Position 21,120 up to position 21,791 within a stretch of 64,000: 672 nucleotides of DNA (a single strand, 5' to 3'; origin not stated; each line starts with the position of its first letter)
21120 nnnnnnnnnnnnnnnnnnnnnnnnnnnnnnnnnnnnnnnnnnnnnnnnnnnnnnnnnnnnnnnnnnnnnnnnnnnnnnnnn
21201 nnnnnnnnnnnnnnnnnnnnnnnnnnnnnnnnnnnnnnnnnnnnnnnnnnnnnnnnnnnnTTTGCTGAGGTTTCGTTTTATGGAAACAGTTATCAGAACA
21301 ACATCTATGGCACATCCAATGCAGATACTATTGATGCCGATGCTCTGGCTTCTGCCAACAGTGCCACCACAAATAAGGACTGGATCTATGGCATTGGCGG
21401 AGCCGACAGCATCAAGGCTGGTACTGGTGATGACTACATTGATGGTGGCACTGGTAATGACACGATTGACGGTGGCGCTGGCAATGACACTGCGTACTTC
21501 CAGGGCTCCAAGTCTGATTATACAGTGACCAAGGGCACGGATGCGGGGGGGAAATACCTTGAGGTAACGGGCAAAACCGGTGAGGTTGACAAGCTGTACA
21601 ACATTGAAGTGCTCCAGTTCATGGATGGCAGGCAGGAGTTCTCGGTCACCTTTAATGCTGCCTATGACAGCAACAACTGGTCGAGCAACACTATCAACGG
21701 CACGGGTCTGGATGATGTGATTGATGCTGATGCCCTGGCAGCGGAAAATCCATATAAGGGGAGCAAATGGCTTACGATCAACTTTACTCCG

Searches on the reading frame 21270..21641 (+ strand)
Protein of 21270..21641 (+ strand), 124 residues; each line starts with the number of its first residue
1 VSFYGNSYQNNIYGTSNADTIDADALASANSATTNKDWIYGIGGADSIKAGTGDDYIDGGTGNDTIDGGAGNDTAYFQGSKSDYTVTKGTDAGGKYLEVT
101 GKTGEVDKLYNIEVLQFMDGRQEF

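Call 14: search_solved_structures(query=A1, max_evalue=0.01, show_alignments=5)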
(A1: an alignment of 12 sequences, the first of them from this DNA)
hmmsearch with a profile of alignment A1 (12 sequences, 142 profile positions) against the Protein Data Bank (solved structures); distinct sequences matched with E-value up to 0.01: 42.
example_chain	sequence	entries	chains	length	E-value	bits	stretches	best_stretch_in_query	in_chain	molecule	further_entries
7usl_C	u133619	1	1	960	7.2e-32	113.4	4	17-104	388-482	Bifunctional hemolysin-adenylate cyclase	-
7rah_E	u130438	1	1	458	1.6e-21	79.9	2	17-105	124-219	Bifunctional adenylate cyclase toxin/hemolysin CyaA,Bifunctional adenylate cyclase toxin/h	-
2z8z_A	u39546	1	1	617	1.4e-13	54.2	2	15-89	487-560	Lipase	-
9cse_A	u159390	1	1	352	2.2e-13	53.5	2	29-74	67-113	Large adhesion protein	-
2zj7_A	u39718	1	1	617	3.2e-13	53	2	15-89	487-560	Lipase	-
2z8x_A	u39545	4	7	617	3.2e-13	53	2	15-89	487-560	Lipase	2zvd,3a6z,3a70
2zj6_A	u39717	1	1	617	3.4e-13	52.9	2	15-89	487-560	Lipase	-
6sus_A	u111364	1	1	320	2.3e-11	47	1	17-72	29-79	Bifunctional hemolysin/adenylate cyclase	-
9p6c_A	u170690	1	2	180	6.7e-08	35.7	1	15-71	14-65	Hemolysin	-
2qua_A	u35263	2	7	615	3e-07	33.6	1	17-74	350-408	Extracellular lipase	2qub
2ml3_A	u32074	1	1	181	4e-06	30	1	18-80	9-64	Poly(beta-D-mannuronate) C5 epimerase 6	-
2ml2_A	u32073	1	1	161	5.6e-06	29.5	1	19-81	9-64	Poly(beta-D-mannuronate) C5 epimerase 6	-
3hb2_P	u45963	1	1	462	6.4e-06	29.3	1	39-97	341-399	Secreted protease C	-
3hbu_P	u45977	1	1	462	6.4e-06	29.3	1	39-97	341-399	Secreted protease C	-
3hbv_P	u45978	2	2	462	6.4e-06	29.3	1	39-97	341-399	Secreted protease C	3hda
5n8p_A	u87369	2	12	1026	7.5e-05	25.9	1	16-86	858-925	S-layer protein | S-layer protein rsaA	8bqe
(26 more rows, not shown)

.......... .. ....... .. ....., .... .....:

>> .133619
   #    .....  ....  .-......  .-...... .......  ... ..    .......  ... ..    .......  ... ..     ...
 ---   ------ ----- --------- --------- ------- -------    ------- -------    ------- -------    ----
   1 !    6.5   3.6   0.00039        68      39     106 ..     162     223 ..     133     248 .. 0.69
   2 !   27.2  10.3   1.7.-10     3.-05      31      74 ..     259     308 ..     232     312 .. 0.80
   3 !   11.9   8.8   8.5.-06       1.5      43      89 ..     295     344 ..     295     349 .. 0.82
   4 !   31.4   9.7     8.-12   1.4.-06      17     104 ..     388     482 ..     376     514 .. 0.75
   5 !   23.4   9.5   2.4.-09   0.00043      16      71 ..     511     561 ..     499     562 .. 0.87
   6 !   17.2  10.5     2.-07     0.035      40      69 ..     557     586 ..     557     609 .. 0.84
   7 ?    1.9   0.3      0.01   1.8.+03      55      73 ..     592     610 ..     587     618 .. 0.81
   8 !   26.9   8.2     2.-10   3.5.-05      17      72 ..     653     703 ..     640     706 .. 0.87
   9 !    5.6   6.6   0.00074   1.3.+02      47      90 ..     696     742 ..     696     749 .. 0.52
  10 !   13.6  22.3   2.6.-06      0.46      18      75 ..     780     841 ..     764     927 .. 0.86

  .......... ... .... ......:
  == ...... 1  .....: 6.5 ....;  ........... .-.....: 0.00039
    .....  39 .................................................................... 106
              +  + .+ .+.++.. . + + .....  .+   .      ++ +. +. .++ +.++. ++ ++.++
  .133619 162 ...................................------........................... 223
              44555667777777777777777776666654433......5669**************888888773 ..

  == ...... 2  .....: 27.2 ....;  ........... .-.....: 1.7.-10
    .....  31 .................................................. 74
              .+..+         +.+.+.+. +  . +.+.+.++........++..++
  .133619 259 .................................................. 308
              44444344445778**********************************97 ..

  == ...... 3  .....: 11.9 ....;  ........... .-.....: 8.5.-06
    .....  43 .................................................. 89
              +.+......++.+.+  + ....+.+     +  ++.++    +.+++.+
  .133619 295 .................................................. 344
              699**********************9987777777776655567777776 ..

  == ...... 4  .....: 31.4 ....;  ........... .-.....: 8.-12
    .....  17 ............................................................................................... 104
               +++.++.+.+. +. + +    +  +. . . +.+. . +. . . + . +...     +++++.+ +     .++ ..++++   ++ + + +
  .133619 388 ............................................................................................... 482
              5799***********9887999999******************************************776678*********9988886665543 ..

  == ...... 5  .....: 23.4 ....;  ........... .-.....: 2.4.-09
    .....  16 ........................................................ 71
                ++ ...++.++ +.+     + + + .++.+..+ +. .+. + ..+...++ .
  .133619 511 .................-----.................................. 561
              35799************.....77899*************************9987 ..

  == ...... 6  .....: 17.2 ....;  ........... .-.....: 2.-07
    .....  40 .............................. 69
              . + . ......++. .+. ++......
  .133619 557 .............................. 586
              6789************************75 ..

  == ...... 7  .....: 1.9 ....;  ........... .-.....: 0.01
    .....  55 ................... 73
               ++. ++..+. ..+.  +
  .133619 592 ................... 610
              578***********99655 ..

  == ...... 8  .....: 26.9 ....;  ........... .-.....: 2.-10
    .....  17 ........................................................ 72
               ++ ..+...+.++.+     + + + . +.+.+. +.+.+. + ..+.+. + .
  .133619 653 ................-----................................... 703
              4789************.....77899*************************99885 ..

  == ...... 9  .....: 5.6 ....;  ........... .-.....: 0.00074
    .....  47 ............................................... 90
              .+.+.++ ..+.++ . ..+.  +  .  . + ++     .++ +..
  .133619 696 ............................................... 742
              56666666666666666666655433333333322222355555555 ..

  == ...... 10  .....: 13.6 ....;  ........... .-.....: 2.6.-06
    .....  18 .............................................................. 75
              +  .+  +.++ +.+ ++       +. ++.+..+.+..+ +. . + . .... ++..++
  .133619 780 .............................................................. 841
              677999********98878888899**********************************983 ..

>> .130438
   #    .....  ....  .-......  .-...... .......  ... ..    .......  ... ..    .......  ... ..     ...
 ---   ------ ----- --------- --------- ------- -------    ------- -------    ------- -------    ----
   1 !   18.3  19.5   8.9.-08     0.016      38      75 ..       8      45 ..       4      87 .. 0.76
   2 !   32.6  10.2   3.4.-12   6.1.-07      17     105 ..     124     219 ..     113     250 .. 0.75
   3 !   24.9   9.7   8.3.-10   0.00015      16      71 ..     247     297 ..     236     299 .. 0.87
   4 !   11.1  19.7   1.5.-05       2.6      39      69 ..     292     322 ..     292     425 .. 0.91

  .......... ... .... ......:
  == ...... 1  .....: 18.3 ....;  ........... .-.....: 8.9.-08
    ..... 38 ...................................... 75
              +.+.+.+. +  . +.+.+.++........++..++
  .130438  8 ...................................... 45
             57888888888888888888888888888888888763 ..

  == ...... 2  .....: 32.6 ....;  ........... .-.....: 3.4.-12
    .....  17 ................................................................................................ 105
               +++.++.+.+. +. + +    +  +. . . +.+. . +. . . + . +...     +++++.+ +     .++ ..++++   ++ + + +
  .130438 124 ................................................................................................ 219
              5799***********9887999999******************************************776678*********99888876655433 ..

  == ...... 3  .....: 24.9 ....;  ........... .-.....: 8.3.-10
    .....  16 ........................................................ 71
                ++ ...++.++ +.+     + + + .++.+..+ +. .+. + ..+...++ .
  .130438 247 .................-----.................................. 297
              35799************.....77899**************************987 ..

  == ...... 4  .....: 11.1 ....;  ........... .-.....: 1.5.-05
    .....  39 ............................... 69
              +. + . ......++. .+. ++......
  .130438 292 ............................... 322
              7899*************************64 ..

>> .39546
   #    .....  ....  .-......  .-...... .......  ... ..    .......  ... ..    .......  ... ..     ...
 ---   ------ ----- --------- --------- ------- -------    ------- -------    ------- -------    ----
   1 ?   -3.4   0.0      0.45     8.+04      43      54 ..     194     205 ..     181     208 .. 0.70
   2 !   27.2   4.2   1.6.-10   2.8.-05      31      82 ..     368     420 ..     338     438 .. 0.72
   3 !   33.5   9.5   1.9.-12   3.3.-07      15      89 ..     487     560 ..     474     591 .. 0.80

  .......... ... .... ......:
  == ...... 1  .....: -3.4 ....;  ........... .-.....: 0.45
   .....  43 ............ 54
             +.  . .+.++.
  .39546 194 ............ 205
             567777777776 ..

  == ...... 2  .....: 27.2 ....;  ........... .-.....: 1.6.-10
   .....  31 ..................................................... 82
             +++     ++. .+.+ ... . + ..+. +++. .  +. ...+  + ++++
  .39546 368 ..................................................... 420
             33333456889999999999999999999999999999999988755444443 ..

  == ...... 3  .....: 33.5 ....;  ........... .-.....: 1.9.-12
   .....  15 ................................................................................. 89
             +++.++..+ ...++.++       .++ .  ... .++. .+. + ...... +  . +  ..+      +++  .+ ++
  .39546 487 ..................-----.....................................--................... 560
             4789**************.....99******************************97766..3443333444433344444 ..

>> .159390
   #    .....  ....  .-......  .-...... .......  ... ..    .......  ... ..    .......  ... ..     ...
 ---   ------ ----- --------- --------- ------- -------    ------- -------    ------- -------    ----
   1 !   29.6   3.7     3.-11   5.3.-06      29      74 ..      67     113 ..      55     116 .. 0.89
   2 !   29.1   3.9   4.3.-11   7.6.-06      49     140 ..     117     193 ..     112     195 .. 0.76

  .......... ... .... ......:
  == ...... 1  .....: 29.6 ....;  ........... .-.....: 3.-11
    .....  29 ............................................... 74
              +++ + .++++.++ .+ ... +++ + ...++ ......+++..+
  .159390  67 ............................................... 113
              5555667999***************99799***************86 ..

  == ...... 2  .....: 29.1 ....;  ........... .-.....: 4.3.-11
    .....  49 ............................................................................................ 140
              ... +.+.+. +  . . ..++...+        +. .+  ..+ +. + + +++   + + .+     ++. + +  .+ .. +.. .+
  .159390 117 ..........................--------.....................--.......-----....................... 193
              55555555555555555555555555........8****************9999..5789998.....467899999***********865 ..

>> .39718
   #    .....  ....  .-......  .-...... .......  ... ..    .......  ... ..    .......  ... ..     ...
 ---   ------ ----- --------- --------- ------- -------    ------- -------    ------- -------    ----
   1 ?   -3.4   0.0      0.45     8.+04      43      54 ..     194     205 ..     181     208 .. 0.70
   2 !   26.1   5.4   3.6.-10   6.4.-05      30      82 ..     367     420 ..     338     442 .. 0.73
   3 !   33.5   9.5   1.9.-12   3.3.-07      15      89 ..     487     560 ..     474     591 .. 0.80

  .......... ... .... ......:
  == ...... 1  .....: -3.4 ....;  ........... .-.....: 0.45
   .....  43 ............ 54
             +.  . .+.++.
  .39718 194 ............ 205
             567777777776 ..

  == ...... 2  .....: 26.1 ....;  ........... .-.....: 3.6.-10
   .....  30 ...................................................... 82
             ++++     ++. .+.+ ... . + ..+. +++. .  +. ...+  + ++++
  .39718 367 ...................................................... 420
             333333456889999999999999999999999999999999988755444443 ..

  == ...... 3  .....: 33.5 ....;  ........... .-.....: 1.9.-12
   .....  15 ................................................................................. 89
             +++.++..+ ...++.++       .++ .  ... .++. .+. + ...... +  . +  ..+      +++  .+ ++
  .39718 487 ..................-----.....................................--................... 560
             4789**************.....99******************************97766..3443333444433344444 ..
